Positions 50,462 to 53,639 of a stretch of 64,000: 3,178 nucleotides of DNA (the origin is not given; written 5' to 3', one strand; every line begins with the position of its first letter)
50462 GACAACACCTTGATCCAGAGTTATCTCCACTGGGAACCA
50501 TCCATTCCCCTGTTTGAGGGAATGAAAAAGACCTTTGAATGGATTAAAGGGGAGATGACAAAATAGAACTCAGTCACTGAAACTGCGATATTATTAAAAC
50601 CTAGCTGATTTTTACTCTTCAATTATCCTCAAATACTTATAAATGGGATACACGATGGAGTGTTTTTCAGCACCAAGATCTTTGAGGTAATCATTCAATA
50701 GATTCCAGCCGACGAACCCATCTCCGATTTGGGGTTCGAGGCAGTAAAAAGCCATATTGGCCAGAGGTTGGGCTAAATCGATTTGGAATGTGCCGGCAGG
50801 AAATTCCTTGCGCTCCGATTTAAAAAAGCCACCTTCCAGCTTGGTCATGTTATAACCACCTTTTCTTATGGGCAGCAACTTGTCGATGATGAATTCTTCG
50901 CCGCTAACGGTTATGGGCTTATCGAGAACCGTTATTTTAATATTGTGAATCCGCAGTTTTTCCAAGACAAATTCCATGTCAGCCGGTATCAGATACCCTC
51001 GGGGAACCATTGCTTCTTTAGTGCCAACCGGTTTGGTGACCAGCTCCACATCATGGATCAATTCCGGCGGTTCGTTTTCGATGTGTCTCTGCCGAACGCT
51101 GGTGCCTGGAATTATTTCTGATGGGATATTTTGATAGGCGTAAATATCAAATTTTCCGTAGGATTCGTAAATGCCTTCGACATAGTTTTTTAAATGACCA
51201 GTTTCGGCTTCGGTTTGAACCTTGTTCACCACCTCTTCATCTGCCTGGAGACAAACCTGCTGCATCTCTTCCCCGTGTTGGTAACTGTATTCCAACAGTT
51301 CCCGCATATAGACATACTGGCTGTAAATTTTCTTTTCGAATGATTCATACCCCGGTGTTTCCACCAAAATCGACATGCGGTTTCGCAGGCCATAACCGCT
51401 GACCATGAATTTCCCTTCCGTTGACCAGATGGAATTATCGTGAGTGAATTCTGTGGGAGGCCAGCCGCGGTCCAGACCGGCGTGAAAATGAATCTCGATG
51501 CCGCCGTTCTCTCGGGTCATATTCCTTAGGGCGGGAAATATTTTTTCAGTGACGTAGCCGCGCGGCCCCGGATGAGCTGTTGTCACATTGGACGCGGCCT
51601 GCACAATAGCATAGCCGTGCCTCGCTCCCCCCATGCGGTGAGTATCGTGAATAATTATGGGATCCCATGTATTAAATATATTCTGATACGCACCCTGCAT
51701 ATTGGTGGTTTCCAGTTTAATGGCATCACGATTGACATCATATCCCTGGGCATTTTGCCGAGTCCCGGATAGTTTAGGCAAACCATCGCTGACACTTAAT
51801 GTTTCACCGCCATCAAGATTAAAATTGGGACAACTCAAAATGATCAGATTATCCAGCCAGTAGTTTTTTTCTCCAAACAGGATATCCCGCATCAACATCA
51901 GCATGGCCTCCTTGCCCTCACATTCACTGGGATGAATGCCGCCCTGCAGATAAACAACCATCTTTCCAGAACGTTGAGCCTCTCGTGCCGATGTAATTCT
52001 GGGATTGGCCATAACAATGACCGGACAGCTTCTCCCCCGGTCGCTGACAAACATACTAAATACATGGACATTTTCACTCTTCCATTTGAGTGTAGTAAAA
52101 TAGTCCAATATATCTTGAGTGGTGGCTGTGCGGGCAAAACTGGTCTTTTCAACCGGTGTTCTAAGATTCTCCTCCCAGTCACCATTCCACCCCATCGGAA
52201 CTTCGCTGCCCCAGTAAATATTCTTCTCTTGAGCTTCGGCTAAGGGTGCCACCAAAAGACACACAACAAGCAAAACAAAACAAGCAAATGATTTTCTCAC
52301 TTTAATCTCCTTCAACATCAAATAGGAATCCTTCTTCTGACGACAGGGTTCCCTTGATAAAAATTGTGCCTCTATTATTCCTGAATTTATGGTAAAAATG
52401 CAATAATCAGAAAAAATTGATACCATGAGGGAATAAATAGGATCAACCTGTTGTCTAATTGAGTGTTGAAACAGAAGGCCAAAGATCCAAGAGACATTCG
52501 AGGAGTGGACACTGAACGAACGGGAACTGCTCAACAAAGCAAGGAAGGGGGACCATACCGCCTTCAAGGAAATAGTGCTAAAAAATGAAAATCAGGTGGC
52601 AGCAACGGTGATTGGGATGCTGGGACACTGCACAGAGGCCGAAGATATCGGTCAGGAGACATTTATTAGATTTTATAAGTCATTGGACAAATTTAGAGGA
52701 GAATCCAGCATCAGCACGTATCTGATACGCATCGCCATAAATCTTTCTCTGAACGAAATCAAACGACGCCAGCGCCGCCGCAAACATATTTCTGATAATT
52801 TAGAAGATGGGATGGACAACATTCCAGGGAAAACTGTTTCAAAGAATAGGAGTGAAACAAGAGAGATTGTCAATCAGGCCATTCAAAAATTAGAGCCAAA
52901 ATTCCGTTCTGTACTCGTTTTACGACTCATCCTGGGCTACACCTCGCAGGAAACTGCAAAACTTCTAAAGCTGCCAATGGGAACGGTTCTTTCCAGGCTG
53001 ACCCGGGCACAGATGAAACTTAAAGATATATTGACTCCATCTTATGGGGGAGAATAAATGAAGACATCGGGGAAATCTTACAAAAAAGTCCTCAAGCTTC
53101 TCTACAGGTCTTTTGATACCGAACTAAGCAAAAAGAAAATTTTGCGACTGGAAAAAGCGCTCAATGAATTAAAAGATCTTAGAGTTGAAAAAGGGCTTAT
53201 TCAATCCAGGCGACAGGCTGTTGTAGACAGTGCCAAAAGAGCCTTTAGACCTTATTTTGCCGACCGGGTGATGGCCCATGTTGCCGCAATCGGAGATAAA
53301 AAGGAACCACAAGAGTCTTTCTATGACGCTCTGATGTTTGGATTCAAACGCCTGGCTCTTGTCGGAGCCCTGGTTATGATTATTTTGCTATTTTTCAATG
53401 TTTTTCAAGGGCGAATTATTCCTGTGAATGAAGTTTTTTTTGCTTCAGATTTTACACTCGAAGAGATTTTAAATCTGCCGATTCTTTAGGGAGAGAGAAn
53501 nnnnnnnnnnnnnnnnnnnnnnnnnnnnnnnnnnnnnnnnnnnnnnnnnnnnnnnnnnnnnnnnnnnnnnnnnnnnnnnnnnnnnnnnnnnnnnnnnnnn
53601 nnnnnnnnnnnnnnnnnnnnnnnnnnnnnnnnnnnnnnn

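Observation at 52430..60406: ECF sigma / anti-sigma / CpxP-Spy-ZraP-like operon followed by an ATPase-less MacA-MacB-type efflux set, a TonB-dependent receptor and a Met-rich lipoprotein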

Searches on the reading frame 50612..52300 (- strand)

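Call 3: search_protein_families(library=pfam, proteins=[window:50612-52300:-], max_evalue=0.01)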
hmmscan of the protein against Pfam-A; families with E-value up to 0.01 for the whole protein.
window:50612-52300:- (562 aa): 1 family
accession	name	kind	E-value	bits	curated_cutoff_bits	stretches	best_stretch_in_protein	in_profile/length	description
PF00246.29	Peptidase_M14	-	5.2e-09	36.6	21.6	1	74-192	12-132/286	Zinc carboxypeptidase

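Call 6: search_protein_families(library=ncbifam, proteins=[window:50612-52300:-], max_evalue=0.01)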
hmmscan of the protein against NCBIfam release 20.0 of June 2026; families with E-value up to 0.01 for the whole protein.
window:50612-52300:- (562 aa): 0 families

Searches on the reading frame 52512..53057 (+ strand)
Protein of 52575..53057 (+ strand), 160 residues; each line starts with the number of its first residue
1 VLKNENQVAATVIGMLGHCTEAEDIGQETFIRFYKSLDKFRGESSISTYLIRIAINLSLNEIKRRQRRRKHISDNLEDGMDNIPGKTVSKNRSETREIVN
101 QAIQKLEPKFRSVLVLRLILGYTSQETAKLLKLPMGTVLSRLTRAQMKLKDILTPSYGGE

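Call 3: search_protein_families(library=pfam, proteins=[window:52575-53057:+], max_evalue=0.01)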
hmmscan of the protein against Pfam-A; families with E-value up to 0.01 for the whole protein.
window:52575-53057:+ (160 aa): 4 families
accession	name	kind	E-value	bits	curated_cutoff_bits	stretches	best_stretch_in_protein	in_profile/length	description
PF04542.20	Sigma70_r2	-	3.6e-14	52.8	24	1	4-68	5-71/71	Sigma-70 region 2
PF08281.18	Sigma70_r4_2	-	1.3e-09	38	25.7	1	97-148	2-53/54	Sigma-70, region 4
PF04545.22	Sigma70_r4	-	9e-08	32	24.1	1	102-150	1-49/50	Sigma-70, region 4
PF07638.17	Sigma70_ECF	-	0.00014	22.3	21.1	1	57-150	85-180/185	ECF sigma factor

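Call 6: search_protein_families(library=ncbifam, proteins=[window:52575-53057:+], max_evalue=0.01)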
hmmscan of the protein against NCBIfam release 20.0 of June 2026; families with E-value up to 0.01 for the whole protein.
window:52575-53057:+ (160 aa): 95 families (the best 25 are shown)
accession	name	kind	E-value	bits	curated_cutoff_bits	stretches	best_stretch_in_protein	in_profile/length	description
NF008888.0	PRK11922.1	equivalog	5.5e-29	101.4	204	1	14-154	49-197/231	RNA polymerase sigma factor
NF007216.0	PRK09638.1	equivalog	1.3e-26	93.5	194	1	6-149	29-170/180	RNA polymerase sigma factor SigY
TIGR02937.1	sigma70-ECF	superfamily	1.3e-26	93.2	42.9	1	4-152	10-164/165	sigma-70 family RNA polymerase sigma factor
TIGR02960.1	SigX5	hypoth_equivalog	2e-26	93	264.75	2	14-74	24-84/322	RNA polymerase sigma-70 factor, TIGR02960 family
NF006089.0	PRK08241.1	subfamily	9.9e-26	90.6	240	2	15-73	42-100/343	RNA polymerase subunit sigma-70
NF009171.0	PRK12518.1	equivalog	1.7e-25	89.9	208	1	6-154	38-185/191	RNA polymerase sigma factor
NF007223.0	PRK09641.1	equivalog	2.8e-25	89.3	209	1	7-153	30-184/187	RNA polymerase sigma factor SigW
NF004113.0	PRK05602.1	equivalog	2.1e-24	86.3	208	1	10-154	60-202/211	RNA polymerase sigma factor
TIGR02948.1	SigW_bacill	equivalog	1.3e-22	80.8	243.1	1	11-150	34-181/187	RNA polymerase sigma factor SigW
NF007225.0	PRK09643.1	equivalog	5.4e-22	78.5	190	1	6-154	38-183/204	RNA polymerase sigma factor SigM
NF009170.0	PRK12517.1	subfamily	1.6e-21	76.6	197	1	22-154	50-177/188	RNA polymerase sigma factor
TIGR02983.1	SigE-fam_strep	subfamily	2e-21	76.6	141.55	1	5-151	16-156/162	SigE family RNA polymerase sigma factor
TIGR02939.1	RpoE_Sigma70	equivalog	2.3e-21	76.7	236.15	1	3-155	28-188/190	RNA polymerase sigma factor RpoE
NF007229.0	PRK09647.1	equivalog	2.7e-21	75.9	265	1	15-154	64-203/220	RNA polymerase sigma factor SigE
NF009185.0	PRK12533.1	equivalog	5.5e-21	75.2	248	1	16-154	50-194/231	RNA polymerase sigma factor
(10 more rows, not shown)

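Call 49: find_related_loci(query=A3, collection=metagenome_contigs, flank=10000)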
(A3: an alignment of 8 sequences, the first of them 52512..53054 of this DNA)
Query A3 (181 aa) in metagenome_contigs; peptide patterns used: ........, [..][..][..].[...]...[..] (x = any residue, [..] = any of these).
600 stretches matched a pattern (row limit reached: there are more); 271 encode a relative of the query (tblastn E <= 1e-3); the best 80 are kept; 80 distinct loci.
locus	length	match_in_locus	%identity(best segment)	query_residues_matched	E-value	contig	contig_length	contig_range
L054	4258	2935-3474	84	1-180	7e-100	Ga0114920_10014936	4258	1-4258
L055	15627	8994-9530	82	1-179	1e-94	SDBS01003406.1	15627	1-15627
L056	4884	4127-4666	68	1-180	1e-82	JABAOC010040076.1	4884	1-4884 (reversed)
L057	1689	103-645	67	1-181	2e-82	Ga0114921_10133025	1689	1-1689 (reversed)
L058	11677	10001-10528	67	1-176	1e-75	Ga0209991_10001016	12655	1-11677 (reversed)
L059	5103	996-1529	64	1-178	3e-74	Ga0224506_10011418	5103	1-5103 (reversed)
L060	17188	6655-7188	63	1-178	5e-74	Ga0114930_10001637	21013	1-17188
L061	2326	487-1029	66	1-181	8e-76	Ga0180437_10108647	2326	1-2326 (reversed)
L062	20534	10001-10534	62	1-178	1e-72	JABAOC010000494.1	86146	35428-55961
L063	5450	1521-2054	64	1-180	2e-72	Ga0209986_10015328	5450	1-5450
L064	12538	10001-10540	64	1-180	4e-72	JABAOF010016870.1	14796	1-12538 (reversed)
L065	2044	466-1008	66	1-181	4e-74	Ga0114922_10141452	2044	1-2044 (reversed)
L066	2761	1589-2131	63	1-181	4e-72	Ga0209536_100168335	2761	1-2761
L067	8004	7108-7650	66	1-181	3e-71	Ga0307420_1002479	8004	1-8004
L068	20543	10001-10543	64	1-181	2e-70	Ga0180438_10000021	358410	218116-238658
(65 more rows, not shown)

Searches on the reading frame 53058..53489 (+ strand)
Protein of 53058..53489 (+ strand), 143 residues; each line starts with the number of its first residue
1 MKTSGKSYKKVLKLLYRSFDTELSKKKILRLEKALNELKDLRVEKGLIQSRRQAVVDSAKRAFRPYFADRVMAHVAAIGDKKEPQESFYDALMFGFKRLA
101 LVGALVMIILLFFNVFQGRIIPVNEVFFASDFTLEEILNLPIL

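Call 3: search_protein_families(library=pfam, proteins=[window:53058-53489:+], max_evalue=0.01)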
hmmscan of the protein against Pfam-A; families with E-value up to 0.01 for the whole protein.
window:53058-53489:+ (143 aa): 0 families

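Call 6: search_protein_families(library=ncbifam, proteins=[window:53058-53489:+], max_evalue=0.01)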
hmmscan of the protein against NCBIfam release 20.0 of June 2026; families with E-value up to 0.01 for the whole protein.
window:53058-53489:+ (143 aa): 0 families

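Call 63: search_solved_structures(query=A4, max_evalue=10, show_alignments=2)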
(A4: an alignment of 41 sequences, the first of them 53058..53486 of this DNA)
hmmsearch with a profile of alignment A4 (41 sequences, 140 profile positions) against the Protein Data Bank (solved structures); distinct sequences matched with E-value up to 10: 6.
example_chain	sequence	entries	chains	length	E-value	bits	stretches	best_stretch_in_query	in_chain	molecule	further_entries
5wuq_C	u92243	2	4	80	0.047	16.6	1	4-76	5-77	Anti-sigma-W factor RsiW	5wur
6jyk_A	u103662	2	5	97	0.5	13.3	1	18-78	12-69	UPF0335 protein CCNA_03428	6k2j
6ozz_A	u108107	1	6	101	0.62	13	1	18-78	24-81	UPF0335 protein CC_3319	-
6k5x_A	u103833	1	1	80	0.65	12.9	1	18-78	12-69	UPF0335 protein CCNA_03428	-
6ozx_A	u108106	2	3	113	0.78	12.6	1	18-78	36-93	UPF0335 protein CC_3319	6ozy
9fq7_4H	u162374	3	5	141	0.84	12.5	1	31-67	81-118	Cytochrome c oxidase subunit 30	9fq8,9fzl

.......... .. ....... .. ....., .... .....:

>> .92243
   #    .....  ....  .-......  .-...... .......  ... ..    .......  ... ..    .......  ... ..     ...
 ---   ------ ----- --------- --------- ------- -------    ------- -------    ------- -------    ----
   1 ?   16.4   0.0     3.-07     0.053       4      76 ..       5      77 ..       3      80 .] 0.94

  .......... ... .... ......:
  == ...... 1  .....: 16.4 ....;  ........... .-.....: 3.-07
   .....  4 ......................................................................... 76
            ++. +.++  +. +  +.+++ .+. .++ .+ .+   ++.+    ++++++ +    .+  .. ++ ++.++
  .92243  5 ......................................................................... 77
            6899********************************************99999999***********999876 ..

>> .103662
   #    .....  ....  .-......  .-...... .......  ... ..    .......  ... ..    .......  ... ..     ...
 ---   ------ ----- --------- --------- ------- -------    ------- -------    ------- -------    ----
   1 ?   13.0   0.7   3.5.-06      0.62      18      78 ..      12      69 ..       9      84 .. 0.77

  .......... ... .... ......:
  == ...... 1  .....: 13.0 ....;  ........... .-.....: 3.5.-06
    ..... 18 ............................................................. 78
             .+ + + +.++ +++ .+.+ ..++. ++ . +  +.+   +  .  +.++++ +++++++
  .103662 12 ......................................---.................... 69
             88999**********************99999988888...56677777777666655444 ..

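Call 64: search_protein_families(library=pfam, alignment_id=A4, max_evalue=1)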
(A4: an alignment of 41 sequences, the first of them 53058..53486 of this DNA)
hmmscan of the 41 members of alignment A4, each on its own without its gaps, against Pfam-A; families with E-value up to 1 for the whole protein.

A. member 1, window:53058-53486:+ (143 aa): 1 family
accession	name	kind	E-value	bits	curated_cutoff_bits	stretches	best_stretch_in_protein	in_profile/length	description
PF19514.5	MobC_2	-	0.061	13.4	27.5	1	4-42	87-125/140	MobC-like protein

B. families by the number of members that match (of 41 scanned): 52 families (the first 25 are shown)
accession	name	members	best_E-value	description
PF13490.11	zf-HC2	13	2.2e-05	Putative zinc-finger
PF13801.11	Metal_resist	7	0.0077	Heavy-metal resistance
PF20990.2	DUF2207_C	4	0.0059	Predicted membrane protein (DUF2207) C-terminal domain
PF05099.18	TerB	4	0.012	Tellurite resistance protein TerB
PF09431.15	SPIN90_LRD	3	0.00018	SPIN90/Ldb17, leucine-rich domain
PF05262.16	Borrelia_P83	2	0.0041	Borrelia P83/100 protein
PF15500.11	Ntox1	2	0.017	Putative RNase-like toxin, toxin_1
PF04854.19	DUF624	2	0.023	Protein of unknown function, DUF624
PF05841.16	Apc15p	1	0.00095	Apc15p protein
PF01853.24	MOZ_SAS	1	0.004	MOZ/SAS family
PF14286.12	DHHW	1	0.0069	DHHW protein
PF03872.18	RseA_N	1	0.0074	Anti sigma-E protein RseA, N-terminal domain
PF08540.16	HMG_CoA_synt_C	1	0.01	Hydroxymethylglutaryl-coenzyme A synthase C terminal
PF05680.17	ATP-synt_E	1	0.012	ATP synthase E chain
PF12862.13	ANAPC5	1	0.024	Anaphase-promoting complex subunit 5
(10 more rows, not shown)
